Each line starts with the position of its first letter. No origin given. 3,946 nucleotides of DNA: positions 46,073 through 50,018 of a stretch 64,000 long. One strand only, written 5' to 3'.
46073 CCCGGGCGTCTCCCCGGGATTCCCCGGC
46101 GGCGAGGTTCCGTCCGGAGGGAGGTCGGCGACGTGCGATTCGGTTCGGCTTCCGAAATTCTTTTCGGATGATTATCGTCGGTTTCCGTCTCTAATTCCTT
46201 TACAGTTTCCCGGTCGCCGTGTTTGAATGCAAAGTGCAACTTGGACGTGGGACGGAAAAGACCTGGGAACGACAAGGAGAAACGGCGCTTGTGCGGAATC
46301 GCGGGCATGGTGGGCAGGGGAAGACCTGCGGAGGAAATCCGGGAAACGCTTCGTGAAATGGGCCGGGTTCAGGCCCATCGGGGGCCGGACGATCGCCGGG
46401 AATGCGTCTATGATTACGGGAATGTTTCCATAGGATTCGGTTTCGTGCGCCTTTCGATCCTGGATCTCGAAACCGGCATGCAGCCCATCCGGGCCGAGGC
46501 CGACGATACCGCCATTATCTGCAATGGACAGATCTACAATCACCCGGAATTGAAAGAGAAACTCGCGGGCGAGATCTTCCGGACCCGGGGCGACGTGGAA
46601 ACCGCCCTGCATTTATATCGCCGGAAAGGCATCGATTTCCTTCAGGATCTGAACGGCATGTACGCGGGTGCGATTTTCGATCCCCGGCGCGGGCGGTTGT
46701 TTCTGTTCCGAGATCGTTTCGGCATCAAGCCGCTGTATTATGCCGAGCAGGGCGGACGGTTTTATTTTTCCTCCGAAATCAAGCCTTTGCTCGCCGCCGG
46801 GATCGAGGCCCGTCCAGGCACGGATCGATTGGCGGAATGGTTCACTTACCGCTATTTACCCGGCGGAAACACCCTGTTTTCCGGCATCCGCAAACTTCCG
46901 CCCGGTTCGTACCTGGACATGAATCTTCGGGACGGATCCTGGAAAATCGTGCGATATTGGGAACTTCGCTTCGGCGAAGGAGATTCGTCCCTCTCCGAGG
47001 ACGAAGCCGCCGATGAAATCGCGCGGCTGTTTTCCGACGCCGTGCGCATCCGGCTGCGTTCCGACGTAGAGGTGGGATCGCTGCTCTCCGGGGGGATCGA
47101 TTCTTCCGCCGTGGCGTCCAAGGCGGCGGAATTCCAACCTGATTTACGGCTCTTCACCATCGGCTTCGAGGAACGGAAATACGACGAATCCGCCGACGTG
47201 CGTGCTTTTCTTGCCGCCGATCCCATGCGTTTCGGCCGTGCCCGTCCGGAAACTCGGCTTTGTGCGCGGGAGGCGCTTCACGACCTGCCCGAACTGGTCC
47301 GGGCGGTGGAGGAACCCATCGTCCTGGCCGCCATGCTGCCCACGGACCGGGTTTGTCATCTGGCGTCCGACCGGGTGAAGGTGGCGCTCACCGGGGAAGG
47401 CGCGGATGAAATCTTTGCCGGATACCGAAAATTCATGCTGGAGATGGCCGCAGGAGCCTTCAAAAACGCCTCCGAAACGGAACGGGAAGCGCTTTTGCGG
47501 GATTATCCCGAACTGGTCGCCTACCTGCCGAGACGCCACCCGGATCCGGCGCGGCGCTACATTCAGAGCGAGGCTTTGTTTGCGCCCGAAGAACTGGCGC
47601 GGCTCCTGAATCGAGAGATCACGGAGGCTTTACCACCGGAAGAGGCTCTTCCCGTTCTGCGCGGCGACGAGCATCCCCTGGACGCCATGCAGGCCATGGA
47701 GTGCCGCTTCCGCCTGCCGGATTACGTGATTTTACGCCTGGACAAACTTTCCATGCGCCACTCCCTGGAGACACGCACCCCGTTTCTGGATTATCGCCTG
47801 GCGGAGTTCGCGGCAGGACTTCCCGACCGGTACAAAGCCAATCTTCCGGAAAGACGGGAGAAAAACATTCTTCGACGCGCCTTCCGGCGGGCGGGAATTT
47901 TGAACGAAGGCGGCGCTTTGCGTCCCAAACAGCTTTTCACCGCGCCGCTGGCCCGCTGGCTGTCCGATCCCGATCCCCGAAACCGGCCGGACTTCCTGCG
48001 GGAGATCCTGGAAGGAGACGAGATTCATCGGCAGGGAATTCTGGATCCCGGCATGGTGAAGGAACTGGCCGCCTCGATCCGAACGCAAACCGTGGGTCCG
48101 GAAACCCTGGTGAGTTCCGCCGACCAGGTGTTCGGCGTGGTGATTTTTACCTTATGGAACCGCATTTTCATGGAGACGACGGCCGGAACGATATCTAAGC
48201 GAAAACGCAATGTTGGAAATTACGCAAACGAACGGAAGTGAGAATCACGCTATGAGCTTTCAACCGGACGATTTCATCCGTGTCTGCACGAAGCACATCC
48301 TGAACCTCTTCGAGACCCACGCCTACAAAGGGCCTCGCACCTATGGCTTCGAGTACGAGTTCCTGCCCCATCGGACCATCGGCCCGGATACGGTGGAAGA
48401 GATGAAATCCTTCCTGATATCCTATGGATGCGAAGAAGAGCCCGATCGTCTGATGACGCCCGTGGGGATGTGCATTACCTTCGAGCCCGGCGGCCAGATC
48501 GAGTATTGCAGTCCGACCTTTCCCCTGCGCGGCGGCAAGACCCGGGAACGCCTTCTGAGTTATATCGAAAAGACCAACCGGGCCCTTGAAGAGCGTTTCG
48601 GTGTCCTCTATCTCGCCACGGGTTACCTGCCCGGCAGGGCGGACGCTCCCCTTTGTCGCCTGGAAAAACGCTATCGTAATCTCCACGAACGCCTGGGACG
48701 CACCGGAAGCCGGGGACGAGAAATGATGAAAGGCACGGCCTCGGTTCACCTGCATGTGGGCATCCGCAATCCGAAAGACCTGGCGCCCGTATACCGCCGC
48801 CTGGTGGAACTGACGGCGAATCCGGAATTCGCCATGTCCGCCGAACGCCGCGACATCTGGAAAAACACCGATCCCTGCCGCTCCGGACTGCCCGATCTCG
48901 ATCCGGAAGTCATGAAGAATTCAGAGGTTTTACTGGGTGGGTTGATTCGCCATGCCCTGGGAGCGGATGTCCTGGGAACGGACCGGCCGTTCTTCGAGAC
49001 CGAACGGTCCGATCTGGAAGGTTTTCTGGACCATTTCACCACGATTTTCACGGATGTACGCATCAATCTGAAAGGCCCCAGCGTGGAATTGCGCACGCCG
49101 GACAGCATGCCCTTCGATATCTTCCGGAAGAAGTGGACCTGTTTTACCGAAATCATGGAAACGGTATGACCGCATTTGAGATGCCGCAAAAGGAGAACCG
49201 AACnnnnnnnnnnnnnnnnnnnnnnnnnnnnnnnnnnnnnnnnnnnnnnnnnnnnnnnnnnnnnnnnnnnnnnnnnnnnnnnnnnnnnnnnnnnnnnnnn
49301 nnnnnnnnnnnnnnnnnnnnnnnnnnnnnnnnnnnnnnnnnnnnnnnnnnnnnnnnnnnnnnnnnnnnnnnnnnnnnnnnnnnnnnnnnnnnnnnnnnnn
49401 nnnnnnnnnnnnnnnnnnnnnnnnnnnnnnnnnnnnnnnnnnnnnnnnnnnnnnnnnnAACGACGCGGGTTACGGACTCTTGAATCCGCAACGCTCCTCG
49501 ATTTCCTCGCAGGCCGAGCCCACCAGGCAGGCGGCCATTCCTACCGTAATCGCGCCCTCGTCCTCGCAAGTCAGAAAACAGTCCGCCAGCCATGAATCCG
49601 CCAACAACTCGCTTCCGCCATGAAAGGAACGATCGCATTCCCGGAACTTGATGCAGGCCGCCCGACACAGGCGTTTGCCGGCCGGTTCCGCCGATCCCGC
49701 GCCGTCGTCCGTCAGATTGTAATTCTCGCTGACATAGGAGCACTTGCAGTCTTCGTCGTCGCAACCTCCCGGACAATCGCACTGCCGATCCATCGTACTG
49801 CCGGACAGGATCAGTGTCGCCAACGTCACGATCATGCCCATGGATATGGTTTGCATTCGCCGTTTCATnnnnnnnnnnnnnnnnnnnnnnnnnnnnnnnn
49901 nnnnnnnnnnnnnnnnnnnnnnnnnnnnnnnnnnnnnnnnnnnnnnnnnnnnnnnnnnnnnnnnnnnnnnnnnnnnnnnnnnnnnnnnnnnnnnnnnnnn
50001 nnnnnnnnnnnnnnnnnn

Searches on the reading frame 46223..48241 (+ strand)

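Call 16: search_protein_families(library=pfam, proteins=[window:46223-48241:+], max_evalue=0.00001)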
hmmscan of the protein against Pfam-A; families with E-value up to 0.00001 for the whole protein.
window:46223-48241:+ (672 aa): 3 families
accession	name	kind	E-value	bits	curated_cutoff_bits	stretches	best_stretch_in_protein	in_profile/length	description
PF00733.27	Asn_synthase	-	2.4e-68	231.8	21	1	266-619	2-331/354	Asparagine synthase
PF13537.11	GATase_7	-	1.9e-37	128.4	25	1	76-191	3-123/123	Glutamine amidotransferase domain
PF13522.11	GATase_6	-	6.3e-29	101.1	27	1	69-185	11-130/130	Glutamine amidotransferase domain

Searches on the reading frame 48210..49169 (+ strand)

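Call 16: search_protein_families(library=pfam, proteins=[window:48210-49169:+], max_evalue=0.00001)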
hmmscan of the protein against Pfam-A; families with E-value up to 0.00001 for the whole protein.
window:48210-49169:+ (319 aa): 1 family
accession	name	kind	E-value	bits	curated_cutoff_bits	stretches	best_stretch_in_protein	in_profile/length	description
PF04107.18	GCS2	-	2.7e-07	30.7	21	1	84-198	34-146/291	Glutamate-cysteine ligase family 2(GCS2)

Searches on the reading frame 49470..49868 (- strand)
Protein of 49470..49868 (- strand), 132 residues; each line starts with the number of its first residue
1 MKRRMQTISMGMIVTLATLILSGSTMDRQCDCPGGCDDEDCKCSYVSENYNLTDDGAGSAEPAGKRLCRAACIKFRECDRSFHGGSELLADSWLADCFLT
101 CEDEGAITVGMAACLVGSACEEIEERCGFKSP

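Call 37: search_protein_families(library=pfam, proteins=[window:49470-49868:-], max_evalue=0.001)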
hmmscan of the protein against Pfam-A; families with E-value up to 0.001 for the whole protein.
window:49470-49868:- (132 aa): 0 families

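Call 88: find_homologous_proteins(query=window:49470-49868:-, max_evalue=0.001)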
Query window:49470-49868:- (132 aa): 1 proteins with E <= 0.001 among 19 candidates.
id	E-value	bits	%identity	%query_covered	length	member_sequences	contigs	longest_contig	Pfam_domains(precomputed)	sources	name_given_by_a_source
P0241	2.9e-77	275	100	93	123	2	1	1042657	-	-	-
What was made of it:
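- Tried and rejected: The gene downstream of copy B is an orphan (call 88).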
